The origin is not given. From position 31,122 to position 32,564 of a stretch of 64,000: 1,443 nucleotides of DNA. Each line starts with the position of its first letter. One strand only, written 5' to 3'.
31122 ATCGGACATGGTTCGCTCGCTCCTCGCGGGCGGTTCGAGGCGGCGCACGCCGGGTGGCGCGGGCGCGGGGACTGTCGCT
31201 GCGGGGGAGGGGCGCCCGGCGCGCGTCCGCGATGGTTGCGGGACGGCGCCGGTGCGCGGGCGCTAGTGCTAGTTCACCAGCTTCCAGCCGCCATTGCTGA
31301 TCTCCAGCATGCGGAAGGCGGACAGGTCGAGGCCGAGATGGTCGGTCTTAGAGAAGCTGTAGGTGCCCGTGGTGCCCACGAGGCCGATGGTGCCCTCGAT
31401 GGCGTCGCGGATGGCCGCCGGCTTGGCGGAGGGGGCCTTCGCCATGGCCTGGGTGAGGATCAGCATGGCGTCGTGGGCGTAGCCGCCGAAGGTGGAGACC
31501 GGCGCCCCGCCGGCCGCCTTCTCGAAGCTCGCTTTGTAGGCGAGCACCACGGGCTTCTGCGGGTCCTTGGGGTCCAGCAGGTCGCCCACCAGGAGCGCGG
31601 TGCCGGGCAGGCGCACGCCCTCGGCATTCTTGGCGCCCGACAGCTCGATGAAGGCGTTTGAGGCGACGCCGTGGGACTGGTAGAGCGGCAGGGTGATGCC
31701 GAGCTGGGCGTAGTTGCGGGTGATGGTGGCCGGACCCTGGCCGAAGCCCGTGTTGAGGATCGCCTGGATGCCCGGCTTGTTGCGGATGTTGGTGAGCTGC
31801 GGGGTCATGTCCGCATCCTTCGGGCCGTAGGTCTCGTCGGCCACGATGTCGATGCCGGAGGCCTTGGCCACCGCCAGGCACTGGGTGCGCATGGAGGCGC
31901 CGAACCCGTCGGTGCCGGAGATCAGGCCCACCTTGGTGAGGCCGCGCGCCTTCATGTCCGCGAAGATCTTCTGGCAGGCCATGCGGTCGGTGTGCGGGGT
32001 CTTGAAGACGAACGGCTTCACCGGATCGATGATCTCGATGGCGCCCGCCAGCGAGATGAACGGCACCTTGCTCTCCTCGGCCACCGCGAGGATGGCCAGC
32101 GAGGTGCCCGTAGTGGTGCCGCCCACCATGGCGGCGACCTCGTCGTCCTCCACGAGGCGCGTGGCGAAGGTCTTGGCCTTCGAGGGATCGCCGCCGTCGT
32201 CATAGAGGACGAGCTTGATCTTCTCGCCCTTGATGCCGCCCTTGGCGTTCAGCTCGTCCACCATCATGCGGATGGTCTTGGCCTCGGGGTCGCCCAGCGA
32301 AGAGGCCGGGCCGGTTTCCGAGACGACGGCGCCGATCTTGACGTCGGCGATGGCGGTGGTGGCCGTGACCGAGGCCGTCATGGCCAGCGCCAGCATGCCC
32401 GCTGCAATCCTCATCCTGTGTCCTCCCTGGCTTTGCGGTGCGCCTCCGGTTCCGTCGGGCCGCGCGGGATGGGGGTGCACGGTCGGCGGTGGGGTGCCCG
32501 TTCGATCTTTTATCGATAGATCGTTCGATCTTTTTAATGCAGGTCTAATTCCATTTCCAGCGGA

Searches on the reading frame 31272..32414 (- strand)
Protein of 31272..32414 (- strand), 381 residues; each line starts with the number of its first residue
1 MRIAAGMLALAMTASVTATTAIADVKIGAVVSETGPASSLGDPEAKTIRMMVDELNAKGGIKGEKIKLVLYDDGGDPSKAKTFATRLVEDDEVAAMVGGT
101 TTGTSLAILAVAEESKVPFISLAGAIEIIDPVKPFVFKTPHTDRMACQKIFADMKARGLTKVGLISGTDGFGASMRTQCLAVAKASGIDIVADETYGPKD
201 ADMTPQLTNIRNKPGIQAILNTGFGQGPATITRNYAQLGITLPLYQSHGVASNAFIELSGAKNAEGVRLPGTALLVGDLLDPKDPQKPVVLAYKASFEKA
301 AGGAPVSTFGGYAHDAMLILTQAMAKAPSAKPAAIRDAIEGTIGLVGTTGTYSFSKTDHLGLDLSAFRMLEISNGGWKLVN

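Call 6: search_protein_families(library=pfam, proteins=[window:31272-32414:-])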
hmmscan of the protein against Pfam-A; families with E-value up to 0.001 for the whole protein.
seq(381 aa): 3 families
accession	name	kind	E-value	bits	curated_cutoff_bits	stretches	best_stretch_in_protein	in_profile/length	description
PF13458.12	Peripla_BP_6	-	6.5e-56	190.9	31.7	1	25-360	2-328/343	Periplasmic binding protein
PF13433.12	Peripla_BP_5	-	5.7e-18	65.6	27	1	25-342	1-309/363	Periplasmic binding protein domain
PF01094.35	ANF_receptor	-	9.4e-16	58.2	25.4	1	46-331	4-297/353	Receptor family ligand binding region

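Call 46: search_solved_structures(query=window:31272-32414:-, max_evalue=1e-15)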
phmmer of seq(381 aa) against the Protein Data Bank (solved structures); distinct sequences matched with E-value up to 1e-15: 13.
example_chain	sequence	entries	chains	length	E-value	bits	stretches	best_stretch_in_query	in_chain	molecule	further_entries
7ylt_B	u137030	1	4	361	9e-43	150.1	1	23-380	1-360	Putative ABC transporter, substrate-binding protein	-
3sg0_A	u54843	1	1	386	3.5e-41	144.9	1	9-379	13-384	Extracellular ligand-binding receptor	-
4dqd_A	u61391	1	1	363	9.3e-40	140.2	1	23-379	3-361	Extracellular ligand-binding receptor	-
3uk0_A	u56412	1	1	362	4.3e-35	124.9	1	24-380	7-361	Extracellular ligand-binding receptor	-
3ukj_A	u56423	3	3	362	2.3e-34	122.4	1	24-380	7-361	Extracellular ligand-binding receptor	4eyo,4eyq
3tx6_A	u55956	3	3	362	2.3e-33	119.2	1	24-380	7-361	Putative branched-chain amino acid transport system substrate-binding protein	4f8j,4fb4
4jb0_A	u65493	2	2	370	3.2e-33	118.7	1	24-380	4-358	branched-chain amino acid transport system substrate-binding protein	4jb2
4q6w_A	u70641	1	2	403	7.7e-27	97.7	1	10-377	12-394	Putative leu/ile/val-binding protein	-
4mpt_A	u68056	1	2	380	7.7e-26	94.4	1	22-377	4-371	Putative leu/ile/val-binding protein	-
4gnr_A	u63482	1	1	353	2.2e-22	83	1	24-374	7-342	ABC transporter substrate-binding protein-branched chain amino acid transport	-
3hut_A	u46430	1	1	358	7.6e-21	78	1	31-355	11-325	putative branched-chain amino acid ABC transporter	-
4mlc_A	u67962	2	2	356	3.9e-18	69.1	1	34-361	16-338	Extracellular ligand-binding receptor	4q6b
4n0q_A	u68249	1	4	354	9.7e-16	61.2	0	23-360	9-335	Leu/Ile/Val-binding protein homolog 3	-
